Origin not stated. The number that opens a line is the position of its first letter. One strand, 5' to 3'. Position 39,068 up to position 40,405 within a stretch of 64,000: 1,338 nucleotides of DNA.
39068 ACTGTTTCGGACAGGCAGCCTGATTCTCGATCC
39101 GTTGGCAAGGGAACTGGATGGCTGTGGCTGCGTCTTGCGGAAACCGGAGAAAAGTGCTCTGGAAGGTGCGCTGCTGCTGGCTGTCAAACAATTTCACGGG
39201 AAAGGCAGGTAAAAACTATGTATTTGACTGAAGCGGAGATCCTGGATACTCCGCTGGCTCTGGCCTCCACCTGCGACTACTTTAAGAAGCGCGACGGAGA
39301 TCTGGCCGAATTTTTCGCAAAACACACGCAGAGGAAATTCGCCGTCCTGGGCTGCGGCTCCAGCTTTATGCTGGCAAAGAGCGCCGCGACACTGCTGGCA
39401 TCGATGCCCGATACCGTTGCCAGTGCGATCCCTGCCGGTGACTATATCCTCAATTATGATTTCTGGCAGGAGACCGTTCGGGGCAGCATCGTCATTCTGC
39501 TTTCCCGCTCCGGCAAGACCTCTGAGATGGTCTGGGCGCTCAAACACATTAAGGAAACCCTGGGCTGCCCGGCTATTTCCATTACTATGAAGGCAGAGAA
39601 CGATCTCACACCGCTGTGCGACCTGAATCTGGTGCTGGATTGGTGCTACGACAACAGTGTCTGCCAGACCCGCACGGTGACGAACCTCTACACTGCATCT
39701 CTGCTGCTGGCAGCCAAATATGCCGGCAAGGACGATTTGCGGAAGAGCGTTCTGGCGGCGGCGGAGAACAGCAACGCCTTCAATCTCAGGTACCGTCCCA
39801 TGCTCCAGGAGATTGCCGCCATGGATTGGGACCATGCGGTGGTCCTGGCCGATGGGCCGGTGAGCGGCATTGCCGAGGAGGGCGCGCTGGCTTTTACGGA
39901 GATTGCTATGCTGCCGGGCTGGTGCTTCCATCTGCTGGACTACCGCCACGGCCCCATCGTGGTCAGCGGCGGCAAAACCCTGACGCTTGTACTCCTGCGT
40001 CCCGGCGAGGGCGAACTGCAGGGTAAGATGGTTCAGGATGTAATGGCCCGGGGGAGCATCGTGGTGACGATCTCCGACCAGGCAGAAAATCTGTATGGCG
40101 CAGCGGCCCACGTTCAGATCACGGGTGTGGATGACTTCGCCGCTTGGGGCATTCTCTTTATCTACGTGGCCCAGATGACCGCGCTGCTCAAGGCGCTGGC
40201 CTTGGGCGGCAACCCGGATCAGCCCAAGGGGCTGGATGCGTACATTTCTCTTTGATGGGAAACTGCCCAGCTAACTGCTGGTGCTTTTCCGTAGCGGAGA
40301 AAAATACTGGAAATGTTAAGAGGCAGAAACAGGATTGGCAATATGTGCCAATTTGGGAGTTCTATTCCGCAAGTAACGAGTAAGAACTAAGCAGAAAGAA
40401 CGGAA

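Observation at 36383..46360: Mosaic low-GC accessory block of about 10 kb between the spoVM/LysM sporulation genes and pcrA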

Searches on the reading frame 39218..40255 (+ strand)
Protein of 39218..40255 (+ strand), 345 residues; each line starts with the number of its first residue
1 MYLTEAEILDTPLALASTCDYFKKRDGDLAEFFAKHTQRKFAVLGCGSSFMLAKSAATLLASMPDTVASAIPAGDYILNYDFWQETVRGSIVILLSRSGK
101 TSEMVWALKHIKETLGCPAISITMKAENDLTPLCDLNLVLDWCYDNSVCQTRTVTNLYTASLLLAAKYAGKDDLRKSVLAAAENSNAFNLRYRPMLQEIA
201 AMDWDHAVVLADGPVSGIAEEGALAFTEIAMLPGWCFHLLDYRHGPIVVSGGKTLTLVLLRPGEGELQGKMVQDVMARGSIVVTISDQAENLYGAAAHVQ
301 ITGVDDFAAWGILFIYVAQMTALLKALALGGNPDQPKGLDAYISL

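Call 5: search_protein_families(library=pfam, proteins=[window:39218-40255:+])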
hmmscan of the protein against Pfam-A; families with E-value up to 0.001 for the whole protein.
window:39218-40255:+ (345 aa): 1 family
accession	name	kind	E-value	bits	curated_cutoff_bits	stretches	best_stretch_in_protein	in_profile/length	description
PF01380.27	SIS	-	2.1e-16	60.3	25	1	38-140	5-104/131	SIS domain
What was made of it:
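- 39218..40255 (+): Two-domain SIS protein, amino-sugar-6-phosphate deaminase/isomerase-like. Pfam SIS (call 5).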

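Call 21: search_protein_families(library=ncbifam, proteins=[window:39218-40255:+], max_evalue=0.00001)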
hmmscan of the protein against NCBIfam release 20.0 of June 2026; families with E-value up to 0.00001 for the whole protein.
window:39218-40255:+ (345 aa): 5 families
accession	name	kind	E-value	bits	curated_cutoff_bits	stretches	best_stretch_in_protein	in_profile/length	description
NF041128.1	glucosaP_deam_GlmD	equivalog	2.7e-25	89.3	580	1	38-341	31-319/323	glucosamine-6-phosphate deaminase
TIGR01135.1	glmS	equivalog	1.7e-20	73.1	418.05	1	5-339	254-600/607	glutamine--fructose-6-phosphate transaminase (isomerizing)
NF001484.0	PRK00331.1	subfamily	1.8e-20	72.9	381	1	5-339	255-594/601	isomerizing glutamine--fructose-6-phosphate transaminase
TIGR02815.1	agaS_fam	subfamily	3.3e-15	55.9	529.2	1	5-336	6-354/372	putative sugar isomerase, AgaS family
NF046059.1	NagB_SO3506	equivalog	8.9e-11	41.7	430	1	86-340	84-324/330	glucosamine-6-phosphate deaminase NagB-II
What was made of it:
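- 39218..40255 (+): All NCBIfam equivalog scores are below cutoff (call 21).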

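Call 30: find_related_loci(query=window:39218-40255:+, collection=metagenome_contigs, flank=10000)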
Query window:39218-40255:+ (345 aa) in metagenome_contigs; peptide patterns used: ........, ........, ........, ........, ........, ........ (x = any residue, [..] = any of these).
64 stretches matched a pattern, but none encodes a relative of the query by tblastn (E <= 1e-3).
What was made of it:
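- Tried and rejected: Metagenome (JGI) scan with the SIS protein: no relatives (call 30).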

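Call 31: find_homologous_proteins(query=window:39218-40255:+, max_evalue=1e-30)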
Query window:39218-40255:+ (345 aa): 459 proteins with E <= 1e-30 among 8000 candidates; the best 120 are listed.
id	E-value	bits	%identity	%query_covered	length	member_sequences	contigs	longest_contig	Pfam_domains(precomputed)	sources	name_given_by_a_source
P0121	4.5e-218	741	96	100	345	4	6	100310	PF01380.28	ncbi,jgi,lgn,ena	jgi:fructoselysine-6-P-deglycase FrlB-like protein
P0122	6.4e-210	714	92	100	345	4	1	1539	PF01380.28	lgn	-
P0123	1.0e-209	713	92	100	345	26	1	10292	PF01380.28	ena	-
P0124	1.1e-209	713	92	100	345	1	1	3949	PF01380.28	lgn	-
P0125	5.0e-208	708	92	100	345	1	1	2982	PF01380.28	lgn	-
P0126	6.7e-208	707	91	100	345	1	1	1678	PF01380.28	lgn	-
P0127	1.2e-206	703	91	100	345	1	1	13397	PF01380.28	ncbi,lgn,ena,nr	ncbi:MAG: SIS domain-containing protein [Oscillospiraceae bacterium]|nr:SIS domain-containing protei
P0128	1.7e-206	703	91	100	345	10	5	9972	PF01380.28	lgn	-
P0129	1.0e-201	687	88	100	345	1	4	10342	PF01380.28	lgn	-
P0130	6.2e-200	681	88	100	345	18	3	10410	PF01380.28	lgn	-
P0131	5.6e-197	672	87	99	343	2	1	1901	PF01380.28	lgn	-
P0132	6.7e-194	661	86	100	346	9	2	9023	PF01380.28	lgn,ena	-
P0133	3.9e-185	633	82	100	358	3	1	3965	PF01380.28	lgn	-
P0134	6.2e-185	632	82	100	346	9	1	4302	PF01380.28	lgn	-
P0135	5.0e-176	603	77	100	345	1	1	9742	PF01380.28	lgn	-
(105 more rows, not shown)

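Call 32: find_encoding_contigs(protein=P0121, flank=10000, max_places=3)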
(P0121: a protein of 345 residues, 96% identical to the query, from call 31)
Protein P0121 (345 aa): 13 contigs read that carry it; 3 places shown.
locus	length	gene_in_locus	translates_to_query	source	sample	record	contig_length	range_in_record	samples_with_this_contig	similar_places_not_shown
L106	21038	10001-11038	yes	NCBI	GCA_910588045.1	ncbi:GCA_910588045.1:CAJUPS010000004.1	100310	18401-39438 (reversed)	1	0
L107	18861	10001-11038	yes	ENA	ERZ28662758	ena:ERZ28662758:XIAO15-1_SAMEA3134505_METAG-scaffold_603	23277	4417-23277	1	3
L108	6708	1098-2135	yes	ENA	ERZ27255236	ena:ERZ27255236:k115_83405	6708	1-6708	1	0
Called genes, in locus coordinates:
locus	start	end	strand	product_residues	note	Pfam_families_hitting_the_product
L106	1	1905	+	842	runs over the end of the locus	PF25788:Ig_Rha78A_N, PF08531:Bac_rhamnosid_N, PF05592:Bac_rhamnosid, PF17389:Bac_rhamnosid6H, PF17390:Bac_rhamnosid_C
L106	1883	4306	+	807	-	PF00933:Glyco_hydro_3, PF01915:Glyco_hydro_3_C, PF14310:Fn3-like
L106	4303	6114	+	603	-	PF04616:Glyco_hydro_43, PF00754:F5_F8_type_C (weak), PF22633:F5_F8_type_C_2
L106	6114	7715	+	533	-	PF01301:Glyco_hydro_35, PF18120:DUF5597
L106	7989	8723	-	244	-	PF00392:GntR, PF07702:UTRA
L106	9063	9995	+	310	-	PF01869:BcrAD_BadFG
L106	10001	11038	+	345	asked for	PF01380:SIS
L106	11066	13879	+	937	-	PF02065:Melibiase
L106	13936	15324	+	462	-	PF07690:MFS_1, PF13347:MFS_2, PF00083:Sugar_tr (faint)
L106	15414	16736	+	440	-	PF08013:GatZ_KbaZ-like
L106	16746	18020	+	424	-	PF07690:MFS_1, PF13347:MFS_2 (weak), PF07690:MFS_1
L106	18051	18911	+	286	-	PF01116:F_bP_aldolase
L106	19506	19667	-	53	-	-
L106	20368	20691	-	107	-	-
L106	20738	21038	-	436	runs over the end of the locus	PF00672:HAMP (weak), PF00512:HisKA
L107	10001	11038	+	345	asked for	PF01380:SIS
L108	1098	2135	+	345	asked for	PF01380:SIS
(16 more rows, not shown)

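Call 33: find_encoding_contigs(protein=P0127, flank=10000, max_places=2)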
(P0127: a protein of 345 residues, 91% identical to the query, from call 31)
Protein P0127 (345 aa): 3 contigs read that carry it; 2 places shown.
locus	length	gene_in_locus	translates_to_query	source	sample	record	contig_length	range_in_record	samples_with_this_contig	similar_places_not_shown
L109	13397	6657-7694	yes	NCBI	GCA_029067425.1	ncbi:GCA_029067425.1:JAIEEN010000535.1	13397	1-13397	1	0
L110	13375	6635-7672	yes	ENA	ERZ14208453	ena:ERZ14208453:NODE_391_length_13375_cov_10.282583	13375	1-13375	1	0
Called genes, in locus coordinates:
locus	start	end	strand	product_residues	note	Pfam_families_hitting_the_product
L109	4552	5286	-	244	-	PF00392:GntR, PF08279:HTH_11 (weak), PF07702:UTRA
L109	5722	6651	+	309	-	PF01869:BcrAD_BadFG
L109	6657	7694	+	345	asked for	PF01380:SIS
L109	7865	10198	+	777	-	PF02368:Big_2 (weak), PF00754:F5_F8_type_C, PF22633:F5_F8_type_C_2 (weak)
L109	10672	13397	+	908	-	PF02065:Melibiase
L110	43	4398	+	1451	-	PF08341:TED (faint), PF13620:CarboxypepD_reg (weak), PF17210:SdrD_B (faint), PF17802:SpaA, PF06908:YpsA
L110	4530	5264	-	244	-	PF00392:GntR, PF08279:HTH_11 (weak), PF07702:UTRA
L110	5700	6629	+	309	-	PF01869:BcrAD_BadFG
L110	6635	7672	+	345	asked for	PF01380:SIS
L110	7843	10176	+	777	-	PF02368:Big_2 (weak), PF00754:F5_F8_type_C, PF22633:F5_F8_type_C_2 (weak)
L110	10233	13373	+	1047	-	?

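Call 54: search_solved_structures(query=L110:7843-10176:+, max_evalue=1e-10)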
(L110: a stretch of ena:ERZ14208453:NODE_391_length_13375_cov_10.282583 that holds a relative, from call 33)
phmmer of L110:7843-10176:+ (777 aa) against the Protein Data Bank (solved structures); distinct sequences matched with E-value up to 1e-10: 9.
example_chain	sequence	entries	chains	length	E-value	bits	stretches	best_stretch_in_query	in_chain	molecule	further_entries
6n1a_A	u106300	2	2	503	2.7e-259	865.5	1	22-513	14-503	Carbohydrate-binding protein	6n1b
2v72_A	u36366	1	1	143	1.8e-32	115.4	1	511-647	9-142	EXO-ALPHA-SIALIDASE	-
4a41_A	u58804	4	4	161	2.6e-29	105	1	510-648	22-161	ALPHA-N-ACETYLGLUCOSAMINIDASE FAMILY PROTEIN | Alpha-N-acetylglucosaminidase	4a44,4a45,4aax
2j1a_A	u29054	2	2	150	5.2e-17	64.3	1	518-647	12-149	HYALURONIDASE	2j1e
2j7m_A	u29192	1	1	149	5.2e-17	64.3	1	518-647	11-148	HYALURONIDASE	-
2v5d_A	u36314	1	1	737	1.7e-16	62.6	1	504-647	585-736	O-GLCNACASE NAGJ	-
9g43_A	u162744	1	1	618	5.5e-15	57.6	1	513-654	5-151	Galactose oxidase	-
9g8h_A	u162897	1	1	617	5.7e-15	57.6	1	513-654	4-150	Galactose oxidase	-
4lks_A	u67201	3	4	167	3.9e-13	51.5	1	533-623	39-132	Glycosyl hydrolase, family 31/fibronectin type III domain protein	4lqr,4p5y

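Call 55: search_solved_structures(query=L106:11066-13879:+, max_evalue=1e-20)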
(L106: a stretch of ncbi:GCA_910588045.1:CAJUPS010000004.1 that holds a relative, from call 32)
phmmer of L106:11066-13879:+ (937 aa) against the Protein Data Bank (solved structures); distinct sequences matched with E-value up to 1e-20: 3.
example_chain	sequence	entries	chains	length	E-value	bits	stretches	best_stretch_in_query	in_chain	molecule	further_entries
8x1b_A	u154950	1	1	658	0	1020.1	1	33-691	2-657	Alpha-galactosidase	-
9awt_A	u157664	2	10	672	0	1014.4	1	25-688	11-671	A type blood alpha-D-galactosamine galactosaminidase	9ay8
9ayu_A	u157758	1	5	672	4.2e-303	1011.1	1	25-688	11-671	A type blood alpha-D-galactosamine galactosaminidase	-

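Call 75: search_solved_structures(query=L106:11066-13879:+, max_evalue=1e-200, show_alignments=1)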
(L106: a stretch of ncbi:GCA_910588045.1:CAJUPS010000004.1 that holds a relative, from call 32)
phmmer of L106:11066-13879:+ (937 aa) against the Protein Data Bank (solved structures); distinct sequences matched with E-value up to 1e-200: 3.
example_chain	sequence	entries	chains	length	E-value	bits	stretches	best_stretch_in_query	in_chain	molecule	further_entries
8x1b_A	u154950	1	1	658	0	1020.1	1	33-691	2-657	Alpha-galactosidase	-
9awt_A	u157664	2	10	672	0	1014.4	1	25-688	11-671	A type blood alpha-D-galactosamine galactosaminidase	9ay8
9ayu_A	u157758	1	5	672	4.2e-303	1011.1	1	25-688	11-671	A type blood alpha-D-galactosamine galactosaminidase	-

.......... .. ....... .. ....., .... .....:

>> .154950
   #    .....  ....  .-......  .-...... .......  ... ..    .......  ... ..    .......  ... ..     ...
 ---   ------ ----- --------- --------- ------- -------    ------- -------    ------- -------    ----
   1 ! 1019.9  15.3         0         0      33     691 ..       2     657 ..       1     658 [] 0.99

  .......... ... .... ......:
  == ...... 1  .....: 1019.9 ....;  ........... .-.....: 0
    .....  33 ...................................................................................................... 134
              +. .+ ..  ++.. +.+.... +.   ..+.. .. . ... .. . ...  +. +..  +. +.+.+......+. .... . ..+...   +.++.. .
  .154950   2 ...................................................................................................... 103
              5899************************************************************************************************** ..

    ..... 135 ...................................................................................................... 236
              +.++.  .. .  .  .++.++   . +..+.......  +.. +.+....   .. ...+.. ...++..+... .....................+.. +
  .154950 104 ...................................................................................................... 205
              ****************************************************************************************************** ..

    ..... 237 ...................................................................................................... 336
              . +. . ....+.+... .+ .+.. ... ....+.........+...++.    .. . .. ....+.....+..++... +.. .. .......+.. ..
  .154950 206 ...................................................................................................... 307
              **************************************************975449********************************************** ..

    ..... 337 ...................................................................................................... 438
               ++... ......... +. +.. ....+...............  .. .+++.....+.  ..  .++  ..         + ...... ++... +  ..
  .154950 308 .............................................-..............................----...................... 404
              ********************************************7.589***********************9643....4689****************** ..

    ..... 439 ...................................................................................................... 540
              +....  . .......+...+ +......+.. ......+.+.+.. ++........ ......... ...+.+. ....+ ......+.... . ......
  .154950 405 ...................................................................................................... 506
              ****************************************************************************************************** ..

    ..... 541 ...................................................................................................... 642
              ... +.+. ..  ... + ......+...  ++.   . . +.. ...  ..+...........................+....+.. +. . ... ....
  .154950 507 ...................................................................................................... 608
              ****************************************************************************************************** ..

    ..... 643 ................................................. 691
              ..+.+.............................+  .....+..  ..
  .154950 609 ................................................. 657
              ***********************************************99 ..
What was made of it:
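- Closest known: Flavonifractor plautii blood-group-A conversion pair: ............. Same: Orthologues of both enzymes occupy the slot between SIS and GatZ in sister loci L109/L110 and L106 (calls 54, 55, 75).
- Slot occupants in L110 and L106 match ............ (6N1A, E 2.7e-259) and FpGalNase (9AWT, 8X1B, above 1000 bits) (calls 54, 55, 75).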

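Call 76: find_encoding_contigs(protein=P0123, flank=10000, max_places=3)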
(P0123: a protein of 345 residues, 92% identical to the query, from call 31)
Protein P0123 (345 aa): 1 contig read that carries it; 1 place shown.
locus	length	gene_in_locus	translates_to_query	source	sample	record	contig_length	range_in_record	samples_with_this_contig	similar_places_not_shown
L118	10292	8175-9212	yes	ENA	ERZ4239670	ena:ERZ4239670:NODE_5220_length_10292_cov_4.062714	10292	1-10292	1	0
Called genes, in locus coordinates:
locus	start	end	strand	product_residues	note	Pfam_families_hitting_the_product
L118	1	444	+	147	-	?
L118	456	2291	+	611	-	PF02463:SMC_N, PF13175:AAA_15, PF13476:AAA_23 (faint)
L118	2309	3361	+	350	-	-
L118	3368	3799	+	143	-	-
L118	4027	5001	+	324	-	PF20529:DUF6744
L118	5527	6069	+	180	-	PF06908:YpsA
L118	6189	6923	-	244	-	PF00392:GntR, PF08279:HTH_11 (weak), PF07702:UTRA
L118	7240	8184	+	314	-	PF01869:BcrAD_BadFG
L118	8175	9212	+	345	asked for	PF01380:SIS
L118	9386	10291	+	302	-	?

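Call 77: find_encoding_contigs(protein=P0130, flank=10000, max_places=3)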
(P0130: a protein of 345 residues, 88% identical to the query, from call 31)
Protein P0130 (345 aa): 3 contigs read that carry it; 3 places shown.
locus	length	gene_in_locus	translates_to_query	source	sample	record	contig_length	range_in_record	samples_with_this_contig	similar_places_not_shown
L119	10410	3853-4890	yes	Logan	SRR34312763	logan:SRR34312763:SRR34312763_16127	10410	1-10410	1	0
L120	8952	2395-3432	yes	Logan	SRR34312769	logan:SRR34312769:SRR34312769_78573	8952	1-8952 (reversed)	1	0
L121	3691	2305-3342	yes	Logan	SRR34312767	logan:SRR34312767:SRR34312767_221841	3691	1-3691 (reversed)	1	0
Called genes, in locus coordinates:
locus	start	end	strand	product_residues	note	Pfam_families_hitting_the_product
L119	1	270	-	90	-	?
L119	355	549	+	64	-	-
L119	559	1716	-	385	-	PF01609:DDE_Tnp_1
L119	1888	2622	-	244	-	PF00392:GntR, PF07702:UTRA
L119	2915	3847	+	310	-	PF01869:BcrAD_BadFG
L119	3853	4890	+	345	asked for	PF01380:SIS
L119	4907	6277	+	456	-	PF02056:Glyco_hydro_4, PF11975:Glyco_hydro_4C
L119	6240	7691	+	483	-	PF13347:MFS_2, PF07690:MFS_1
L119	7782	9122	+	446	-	PF08013:GatZ_KbaZ-like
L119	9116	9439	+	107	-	-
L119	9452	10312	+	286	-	PF01116:F_bP_aldolase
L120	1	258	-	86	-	?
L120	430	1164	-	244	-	PF00392:GntR, PF07702:UTRA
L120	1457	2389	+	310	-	PF01869:BcrAD_BadFG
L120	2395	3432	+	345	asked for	PF01380:SIS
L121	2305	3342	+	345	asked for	PF01380:SIS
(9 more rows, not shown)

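Call 80: search_solved_structures(query=window:39218-40255:+, max_evalue=0.00001)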
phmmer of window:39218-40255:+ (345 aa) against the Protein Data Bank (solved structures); distinct sequences matched with E-value up to 0.00001: 22.
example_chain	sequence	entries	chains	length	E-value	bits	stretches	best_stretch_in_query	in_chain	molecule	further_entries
2dec_A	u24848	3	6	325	3.1e-23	85.6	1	39-342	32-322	325aa long hypothetical protein | Hypothetical protein PH0510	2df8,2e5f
2cb0_A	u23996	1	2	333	3.5e-23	85.5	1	38-342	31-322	GLUCOSAMINE-FRUCTOSE-6-PHOSPHATE AMINOTRANSFERASE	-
1j5x_A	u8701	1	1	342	4.9e-17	65.3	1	35-340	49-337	GLUCOSAMINE-6-PHOSPHATE DEAMINASE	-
1moq_A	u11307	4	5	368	4.1e-12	49.1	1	42-341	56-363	GLUCOSAMINE 6-PHOSPHATE SYNTHASE | Glutamine--fructose-6-phosphate aminotransferase [isomerizing]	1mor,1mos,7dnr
1jxa_A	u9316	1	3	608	1.6e-11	47.1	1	42-340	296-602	glucosamine 6-phosphate synthase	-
4amv_A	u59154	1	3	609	1.6e-11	47.1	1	42-340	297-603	GLUCOSAMINE--FRUCTOSE-6-PHOSPHATE AMINOTRANSFERASE [ISOMER IZING]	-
3ooj_A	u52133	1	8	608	1.7e-11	47.1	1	42-340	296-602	Glucosamine/fructose-6-phosphate aminotransferase, isomerizing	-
2j6h_A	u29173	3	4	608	1.7e-11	47.1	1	42-340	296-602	GLUCOSAMINE-FRUCTOSE-6-PHOSPHATE AMINOTRANSFERASE | GLUCOSAMINE--FRUCTOSE-6-PHOSPHATE AMINOTRANSFERASE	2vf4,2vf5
8eol_A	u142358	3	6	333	5.3e-09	38.9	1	43-340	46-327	GLUCOSAMINE-6-PHOSPHATE DEAMINASE | Glutamine-fructose-6-phosphate transaminase (Isomerizing)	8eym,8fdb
3hba_A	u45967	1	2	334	5.4e-09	38.8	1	43-340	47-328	Putative phosphosugar isomerase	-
3tbf_A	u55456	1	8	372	5.8e-09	38.7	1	19-341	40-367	Glucosamine--fructose-6-phosphate aminotransferase [isomerizing]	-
3c3j_A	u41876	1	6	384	3.5e-08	36.2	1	29-338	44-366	Putative tagatose-6-phosphate ketose/aldose isomerase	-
7kqa_A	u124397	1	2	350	3.8e-08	36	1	66-298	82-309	Iron dicitrate transport regulator FecR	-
6r4h_A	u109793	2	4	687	1.1e-06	31.3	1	38-340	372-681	Glutamine--fructose-6-phosphate aminotransferase [isomerizing] 1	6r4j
2zj3_A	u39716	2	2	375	1.8e-06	30.6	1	37-340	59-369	Glucosamine--fructose-6-phosphate aminotransferase [isomerizing] 1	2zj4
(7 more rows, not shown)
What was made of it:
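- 39218..40255 (+): Nearest solved structures are GlcN-6-P deaminases (2DEC, 2CB0, 1J5X), with E. coli AgaS-type proteins further off (call 80).
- Closest known: Aga/Gam. Different: It is nearer to GlmD-type GlcN-6-P deaminases (calls 21, 80).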
